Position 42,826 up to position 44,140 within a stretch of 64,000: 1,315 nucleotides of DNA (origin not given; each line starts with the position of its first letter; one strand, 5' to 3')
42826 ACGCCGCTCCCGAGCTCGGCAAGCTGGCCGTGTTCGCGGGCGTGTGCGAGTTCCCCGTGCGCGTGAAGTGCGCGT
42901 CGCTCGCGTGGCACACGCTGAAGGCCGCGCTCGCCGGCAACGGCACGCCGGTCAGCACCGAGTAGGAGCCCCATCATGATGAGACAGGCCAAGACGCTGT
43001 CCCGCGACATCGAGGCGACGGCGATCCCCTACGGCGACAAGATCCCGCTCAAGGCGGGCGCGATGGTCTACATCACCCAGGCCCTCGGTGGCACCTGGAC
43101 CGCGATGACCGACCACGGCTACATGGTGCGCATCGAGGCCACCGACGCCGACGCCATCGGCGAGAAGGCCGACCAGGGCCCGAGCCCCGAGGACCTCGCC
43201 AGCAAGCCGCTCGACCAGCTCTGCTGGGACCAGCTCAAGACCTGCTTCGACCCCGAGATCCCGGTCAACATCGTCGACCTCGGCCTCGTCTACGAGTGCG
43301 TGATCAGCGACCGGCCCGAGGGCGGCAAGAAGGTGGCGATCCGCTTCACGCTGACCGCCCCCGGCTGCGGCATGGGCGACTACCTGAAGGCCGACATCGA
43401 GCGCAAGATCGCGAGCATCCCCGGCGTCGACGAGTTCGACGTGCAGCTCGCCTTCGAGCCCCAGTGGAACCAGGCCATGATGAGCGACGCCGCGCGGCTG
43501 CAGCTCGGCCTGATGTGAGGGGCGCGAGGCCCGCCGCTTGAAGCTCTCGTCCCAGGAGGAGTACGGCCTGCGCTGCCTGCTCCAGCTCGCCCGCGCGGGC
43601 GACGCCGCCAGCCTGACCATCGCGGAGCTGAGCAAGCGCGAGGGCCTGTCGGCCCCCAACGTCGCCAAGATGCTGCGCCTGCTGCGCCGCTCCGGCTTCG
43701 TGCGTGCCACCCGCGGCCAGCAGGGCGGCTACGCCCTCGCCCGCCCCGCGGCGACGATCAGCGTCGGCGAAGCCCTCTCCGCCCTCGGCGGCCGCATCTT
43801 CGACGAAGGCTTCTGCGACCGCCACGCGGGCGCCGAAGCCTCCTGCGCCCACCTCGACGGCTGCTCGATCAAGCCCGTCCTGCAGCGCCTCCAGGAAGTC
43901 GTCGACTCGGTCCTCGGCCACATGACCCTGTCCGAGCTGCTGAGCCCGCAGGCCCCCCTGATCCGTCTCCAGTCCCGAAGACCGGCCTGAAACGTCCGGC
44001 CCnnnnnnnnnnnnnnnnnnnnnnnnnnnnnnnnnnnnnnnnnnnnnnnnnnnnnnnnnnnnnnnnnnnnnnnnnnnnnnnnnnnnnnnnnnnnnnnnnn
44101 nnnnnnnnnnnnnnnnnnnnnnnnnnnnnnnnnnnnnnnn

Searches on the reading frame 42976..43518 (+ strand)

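Call 62: search_protein_families(library=pfam, proteins=[window:42976-43518:+], max_evalue=0.001)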
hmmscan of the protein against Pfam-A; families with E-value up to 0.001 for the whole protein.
window:42976-43518:+ (180 aa): 1 family
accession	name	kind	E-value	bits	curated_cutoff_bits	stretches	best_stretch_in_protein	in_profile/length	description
PF01883.24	FeS_assembly_P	-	2.4e-13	50.6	23.5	1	85-153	6-70/73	Iron-sulfur cluster assembly protein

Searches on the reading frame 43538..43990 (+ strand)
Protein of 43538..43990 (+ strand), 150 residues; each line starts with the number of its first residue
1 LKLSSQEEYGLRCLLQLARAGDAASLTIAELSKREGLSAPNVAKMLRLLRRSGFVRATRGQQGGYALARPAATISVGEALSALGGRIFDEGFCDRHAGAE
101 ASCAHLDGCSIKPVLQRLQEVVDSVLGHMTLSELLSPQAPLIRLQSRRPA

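Call 62: search_protein_families(library=pfam, proteins=[window:43538-43990:+], max_evalue=0.001)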
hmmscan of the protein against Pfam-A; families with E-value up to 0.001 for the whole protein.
window:43538-43990:+ (150 aa): 5 families
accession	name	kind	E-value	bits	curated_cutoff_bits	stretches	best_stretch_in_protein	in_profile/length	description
PF02082.26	Rrf2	-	6.4e-29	101.2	30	1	3-135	1-130/132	Iron-dependent Transcriptional regulator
PF12802.13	MarR_2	-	1e-05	26.1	27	1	12-59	9-54/61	MarR family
PF13412.12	HTH_24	-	2.2e-05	24.4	21.9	1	23-56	15-48/48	Winged helix-turn-helix DNA-binding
PF09339.16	HTH_IclR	-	0.00016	21.8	22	1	17-56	12-49/52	IclR helix-turn-helix domain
PF01047.28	MarR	-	0.00032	21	24.6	1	14-58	9-50/59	MarR family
